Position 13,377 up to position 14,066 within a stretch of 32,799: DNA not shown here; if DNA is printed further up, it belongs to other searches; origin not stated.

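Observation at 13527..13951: AT-richer, opposite-strand gene for an exported protein wedged between terS and terL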

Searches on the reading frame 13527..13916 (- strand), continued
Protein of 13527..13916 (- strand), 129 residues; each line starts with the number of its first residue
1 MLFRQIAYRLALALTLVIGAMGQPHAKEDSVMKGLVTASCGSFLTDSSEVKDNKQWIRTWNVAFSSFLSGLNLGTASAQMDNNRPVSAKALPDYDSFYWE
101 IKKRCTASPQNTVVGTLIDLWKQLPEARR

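Call 57: predict_structure(alignment_id=A3)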
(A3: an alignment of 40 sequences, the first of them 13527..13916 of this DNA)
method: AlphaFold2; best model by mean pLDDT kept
length: 129 residues; sequences in the alignment: 40
mean_pLDDT: 69.9   pTM: 0.56
mean pLDDT of the five models: 69.9, 69.4, 64.8, 64.0, 63.6
residues with pLDDT >= 90: 10; 70-90: 53; 50-70: 58; < 50: 8
segments of 3 or more residues with pLDDT < 50: 25-32
pLDDT, mean of each block of 10 residues (from residue 1): 77 74 48 66 77 59 62 56 66 76 92 83 72
secondary structure, 60 per line:
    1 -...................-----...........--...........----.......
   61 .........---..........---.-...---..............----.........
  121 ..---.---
elements in order: H2-20 H26-36 H40-49 H54-69 H73-82 H94-107 H113-122

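Call 60: find_encoding_contigs(protein=P0030, flank=6000, max_places=3)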
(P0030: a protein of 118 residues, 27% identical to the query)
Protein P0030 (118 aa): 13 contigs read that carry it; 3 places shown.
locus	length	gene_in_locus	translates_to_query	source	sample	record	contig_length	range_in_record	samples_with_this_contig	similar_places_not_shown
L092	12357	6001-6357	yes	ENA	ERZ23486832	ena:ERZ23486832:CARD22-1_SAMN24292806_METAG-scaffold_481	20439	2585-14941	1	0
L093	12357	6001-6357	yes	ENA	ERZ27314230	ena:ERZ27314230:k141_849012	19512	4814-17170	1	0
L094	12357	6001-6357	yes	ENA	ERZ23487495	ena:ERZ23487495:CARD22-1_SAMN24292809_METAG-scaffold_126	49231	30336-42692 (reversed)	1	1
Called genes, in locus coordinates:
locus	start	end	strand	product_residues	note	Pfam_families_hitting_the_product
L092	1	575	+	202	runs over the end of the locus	PF06411:HdeA (weak), PF01471:PG_binding_1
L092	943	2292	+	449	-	-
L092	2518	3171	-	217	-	PF00072:Response_reg, PF08281:Sigma70_r4_2, PF00196:GerE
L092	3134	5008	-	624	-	PF00989:PAS (faint), PF08448:PAS_4 (faint), PF08447:PAS_3 (faint), PF13426:PAS_9 (weak), PF00512:HisKA (faint), PF02518:HATPase_c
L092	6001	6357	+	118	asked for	-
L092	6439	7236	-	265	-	PF11769:DUF3313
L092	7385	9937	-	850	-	PF00072:Response_reg, PF20274:cREC_REC (faint), PF00072:Response_reg, PF00990:GGDEF, PF00563:EAL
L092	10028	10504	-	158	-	PF00072:Response_reg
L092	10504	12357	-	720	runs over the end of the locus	PF08447:PAS_3 (weak), PF12860:PAS_7, PF00512:HisKA, PF02518:HATPase_c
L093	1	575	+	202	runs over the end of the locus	PF06411:HdeA (weak), PF01471:PG_binding_1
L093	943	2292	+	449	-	-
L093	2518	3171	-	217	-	PF06490:FleQ (faint), PF00072:Response_reg, PF08281:Sigma70_r4_2, PF00196:GerE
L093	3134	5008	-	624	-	PF00989:PAS (faint), PF08448:PAS_4 (faint), PF08447:PAS_3 (faint), PF13426:PAS_9 (weak), PF00512:HisKA (faint), PF02518:HATPase_c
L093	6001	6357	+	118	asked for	-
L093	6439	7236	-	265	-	PF11769:DUF3313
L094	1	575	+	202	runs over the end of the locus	PF06411:HdeA (weak), PF01471:PG_binding_1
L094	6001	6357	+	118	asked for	-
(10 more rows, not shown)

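Call 61: find_encoding_contigs(protein=P0021, flank=6000, max_places=2)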
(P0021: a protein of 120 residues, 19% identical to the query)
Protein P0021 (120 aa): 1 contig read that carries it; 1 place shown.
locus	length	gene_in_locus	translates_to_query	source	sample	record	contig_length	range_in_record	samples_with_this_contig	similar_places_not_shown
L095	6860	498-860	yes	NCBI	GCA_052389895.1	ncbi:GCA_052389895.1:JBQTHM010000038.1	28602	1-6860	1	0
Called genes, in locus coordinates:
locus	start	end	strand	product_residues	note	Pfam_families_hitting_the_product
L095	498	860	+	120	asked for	-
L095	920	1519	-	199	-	-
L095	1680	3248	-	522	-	PF00117:GATase, PF07722:Peptidase_C26 (weak), PF02540:NAD_synthase (weak), PF00958:GMP_synt_C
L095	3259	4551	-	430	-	PF22458:RsmF-B_ferredox, PF01189:Methyltr_RsmB-F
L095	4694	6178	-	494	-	PF00478:IMPDH, PF00571:CBS, PF03060:NMO, PF01070:FMN_dh (faint)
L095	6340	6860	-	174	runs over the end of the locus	-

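Call 62: find_encoding_contigs(protein=P0041, flank=6000, max_places=2)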
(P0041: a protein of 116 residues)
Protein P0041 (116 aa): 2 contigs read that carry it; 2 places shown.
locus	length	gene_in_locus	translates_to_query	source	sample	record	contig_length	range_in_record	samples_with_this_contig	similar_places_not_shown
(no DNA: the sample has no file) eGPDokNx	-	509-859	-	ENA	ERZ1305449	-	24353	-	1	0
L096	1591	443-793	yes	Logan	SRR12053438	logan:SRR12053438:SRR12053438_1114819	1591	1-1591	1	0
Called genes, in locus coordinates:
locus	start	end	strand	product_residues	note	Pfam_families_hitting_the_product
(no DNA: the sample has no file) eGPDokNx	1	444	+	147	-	?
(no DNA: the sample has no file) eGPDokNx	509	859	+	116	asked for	-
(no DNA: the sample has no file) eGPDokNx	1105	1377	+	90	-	-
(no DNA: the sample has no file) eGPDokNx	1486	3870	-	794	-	PF04945:YHS, PF19335:HMBD, PF00122:E1-E2_ATPase, PF00702:Hydrolase, PF12710:HAD (faint), PF08282:Hydrolase_3 (faint)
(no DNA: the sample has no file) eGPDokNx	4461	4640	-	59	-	-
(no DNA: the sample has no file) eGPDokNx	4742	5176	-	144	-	PF03713:DUF305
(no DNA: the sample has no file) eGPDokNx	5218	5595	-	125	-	-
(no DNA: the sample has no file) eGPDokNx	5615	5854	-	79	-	-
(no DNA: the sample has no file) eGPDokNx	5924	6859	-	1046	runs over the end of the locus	PF00873:ACR_tran, PF03176:MMPL (faint)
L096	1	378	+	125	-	?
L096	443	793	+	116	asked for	-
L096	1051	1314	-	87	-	-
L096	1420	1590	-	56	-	?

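Call 63: fold_search(model_id=the predicted structure, library=pdb)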
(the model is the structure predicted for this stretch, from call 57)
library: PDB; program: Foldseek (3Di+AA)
matches with E <= 10: 21; with E <= 0.001: 0
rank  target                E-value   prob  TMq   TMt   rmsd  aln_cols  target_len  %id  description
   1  1dj8_A                4.1e-01  0.51  0.31  0.47   5.7        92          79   16  CRYSTAL STRUCTURE OF E. COLI PERIPLASMIC PROTEIN HDEA (released 1999-12-10)
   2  2lrm_MODEL_1_A        8.1e-01  0.44  0.36  0.50   4.6        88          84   12  Assignment and structure of E coli periplasmic protein YmgD (released 2013-04-10)
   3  1bg8_A                1.2e+00  0.35  0.33  0.53   5.6        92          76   16  HDEA FROM ESCHERICHIA COLI (released 1998-09-16)
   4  2myj_MODEL_1_A        2.6e+00  0.16  0.36  0.52   4.6        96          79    9  Solution structure of a bacterial chaperone (released 2016-01-06)
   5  7fda_D                3.4e+00  0.02  0.11  0.05  11.6        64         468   19  CryoEM Structure of Reconstituted V-ATPase, state1 (released 2021-12-22)
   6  9bra_5                3.6e+00  0.03  0.13  0.06  13.0        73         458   19  Intact V-ATPase State 2 and synaptophysin complex in mouse brain isolated synaptic vesicles (released 2024-06-19)
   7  8vx3_A                3.8e+00  0.08  0.22  0.14   9.0        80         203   12  Structure of an exported small alarmone synthetase from Streptomyces albidoflavus (released 2025-02-05)
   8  4pzs                  4.9e+00  0.02  0.14  0.06  15.1        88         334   11  Crystal structure of p300 histone acetyltransferase domain in complex with Acetyl-Coenzyme A (released 2014-06-11)
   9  9vw7_A                6.3e+00  0.02  0.21  0.12  14.7       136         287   17  NAD(P)-dependent oxidoreductase from Kutzneria albida (released 2025-07-30)
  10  6vq6_D                7.2e+00  0.02  0.14  0.05  11.6        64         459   19  Mammalian V-ATPase from rat brain - composite model of rotational state 1 bound to ADP and SidK (built from focused re (released 2020-03-18)
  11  1tnx                  7.2e+00  0.02  0.17  0.15  11.6        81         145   16  NMR SOLUTION STRUCTURE OF CALCIUM SATURATED SKELETAL MUSCLE TROPONIN C (released 1995-10-15)
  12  3br1_D                7.2e+00  0.01  0.17  0.14   8.4        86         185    8  Crystal Structure of the Complex of Dequalinium Bound to QacR(E90Q), a Mutant of a Multidrug Binding Transcriptional R (released 2008-12-23)
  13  2xuv_A                7.6e+00  0.05  0.18  0.31   6.9        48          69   10  The structure of HdeB (released 2011-08-24)
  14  5wyo_MODEL_1_A        7.6e+00  0.05  0.28  0.38   7.6        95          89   17  Solution structure of E.coli HdeA (released 2017-11-22)
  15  3pur_C                7.6e+00  0.02  0.23  0.09  12.8       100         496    9  CEKDM7A from C.Elegans, complex with D-2-HG (released 2011-01-26)
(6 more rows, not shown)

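Call 74: find_related_loci(query=A1, collection=genome_contigs, flank=6000)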
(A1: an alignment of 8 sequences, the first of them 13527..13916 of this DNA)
Query A1 (129 aa) in genome_contigs; peptide patterns used: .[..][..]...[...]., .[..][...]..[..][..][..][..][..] (x = any residue, [..] = any of these).
43 stretches matched a pattern; 1 encode a relative of the query (tblastn E <= 1e-3); 1 distinct loci.
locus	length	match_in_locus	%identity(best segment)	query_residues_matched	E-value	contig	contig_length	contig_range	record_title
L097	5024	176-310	41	10-60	5e-6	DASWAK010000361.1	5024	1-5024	MAG TPA_asm: Pseudolabrys sp. isolate SMAG_U2654 k141_123652, whole genome shotgun sequence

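Call 75: find_related_loci(query=A1, collection=viral_contigs, flank=6000)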
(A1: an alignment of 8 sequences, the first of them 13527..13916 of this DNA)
Query A1 (129 aa) in viral_contigs; peptide patterns used: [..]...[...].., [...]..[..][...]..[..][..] (x = any residue, [..] = any of these).
127 stretches matched a pattern, but none encodes a relative of the query by tblastn (E <= 1e-3).

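Call 76: find_related_loci(query=A1, collection=metagenome_contigs, flank=8000)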
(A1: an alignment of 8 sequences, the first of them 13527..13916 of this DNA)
Query A1 (129 aa) in metagenome_contigs; peptide patterns used: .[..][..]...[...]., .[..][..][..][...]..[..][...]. (x = any residue, [..] = any of these).
122 stretches matched a pattern, but none encodes a relative of the query by tblastn (E <= 1e-3).

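Call 82: search_dna_similar(query=window:13530-13916:-, collection=phages, mode=protein, max_evalue=1)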
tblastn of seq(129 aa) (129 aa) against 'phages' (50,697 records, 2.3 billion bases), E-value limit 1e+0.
Records with a match: 3; places in all: 3; records where one place covers at least 80% of the query: 0.
Best place of each record, by identity: 60-80% 3.
By first word of the organism name: Aeromonas 3.
By host as written in the record: Aeromonas salmonicida 2; - 1.
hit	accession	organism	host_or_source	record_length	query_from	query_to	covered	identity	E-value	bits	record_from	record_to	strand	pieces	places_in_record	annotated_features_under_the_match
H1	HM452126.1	Aeromonas phage phiAS5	Aeromonas salmonicida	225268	34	57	19%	61.5%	3e-1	36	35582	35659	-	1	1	DNA ligase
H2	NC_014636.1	Aeromonas phage phiAS5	Aeromonas salmonicida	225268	34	57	19%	61.5%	3e-1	36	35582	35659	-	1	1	DNA ligase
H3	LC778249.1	Aeromonas phage phiWae14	urban sewage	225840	34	57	19%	61.5%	3e-1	36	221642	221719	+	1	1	hypothetical protein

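Call 85: fold_search(model_id=the predicted structure, library=viral)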
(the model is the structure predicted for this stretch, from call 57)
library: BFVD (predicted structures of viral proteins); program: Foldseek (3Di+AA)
matches with E <= 10: 24; with E <= 0.001: 0
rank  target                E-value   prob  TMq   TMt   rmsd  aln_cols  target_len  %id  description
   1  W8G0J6                1.8e-01  0.66  0.36  0.45   6.8       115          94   19  (no name in the UniProt tables at hand)
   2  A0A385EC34            2.3e+00  0.02  0.14  0.08  13.2       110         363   16  RNA ligase [Caulobacter phage CcrBL9]
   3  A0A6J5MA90            3.4e+00  0.05  0.25  0.33   9.0       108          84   17  Uncharacterized protein [uncultured Caudovirales phage]
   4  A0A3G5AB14            4.1e+00  0.03  0.19  0.16  14.3       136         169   16  Uncharacterized protein [Hyperionvirus sp.]
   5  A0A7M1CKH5            4.3e+00  0.02  0.18  0.16  15.8       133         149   14  (no name in the UniProt tables at hand)
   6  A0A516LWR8            4.9e+00  0.08  0.42  0.37   5.3       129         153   12  (no name in the UniProt tables at hand)
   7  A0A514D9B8            5.5e+00  0.02  0.21  0.14  10.7       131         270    9  Tombusvirus p33 domain-containing protein (Fragment) [Riboviria sp.]
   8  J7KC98                5.9e+00  0.02  0.17  0.20  10.8        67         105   21  Uncharacterized protein [Erwinia phage phiEaH2]
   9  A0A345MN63            5.9e+00  0.01  0.15  0.06  12.7       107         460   13  (no name in the UniProt tables at hand)
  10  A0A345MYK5            6.3e+00  0.02  0.20  0.14  15.0       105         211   19  (no name in the UniProt tables at hand)
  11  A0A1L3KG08            6.3e+00  0.02  0.18  0.06  19.1       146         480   14  (no name in the UniProt tables at hand)
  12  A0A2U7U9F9            6.7e+00  0.01  0.14  0.09   9.9        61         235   16  Uncharacterized protein [Pandoravirus quercus]
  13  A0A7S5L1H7            6.7e+00  0.01  0.16  0.09  16.3       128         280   18  Protein M2-1 [Human respiratory syncytial virus]
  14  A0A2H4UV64            7.1e+00  0.01  0.18  0.13  17.6       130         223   12  Uncharacterized protein [Bodo saltans virus]
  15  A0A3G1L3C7            7.6e+00  0.03  0.27  0.10  17.4       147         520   13  (no name in the UniProt tables at hand)
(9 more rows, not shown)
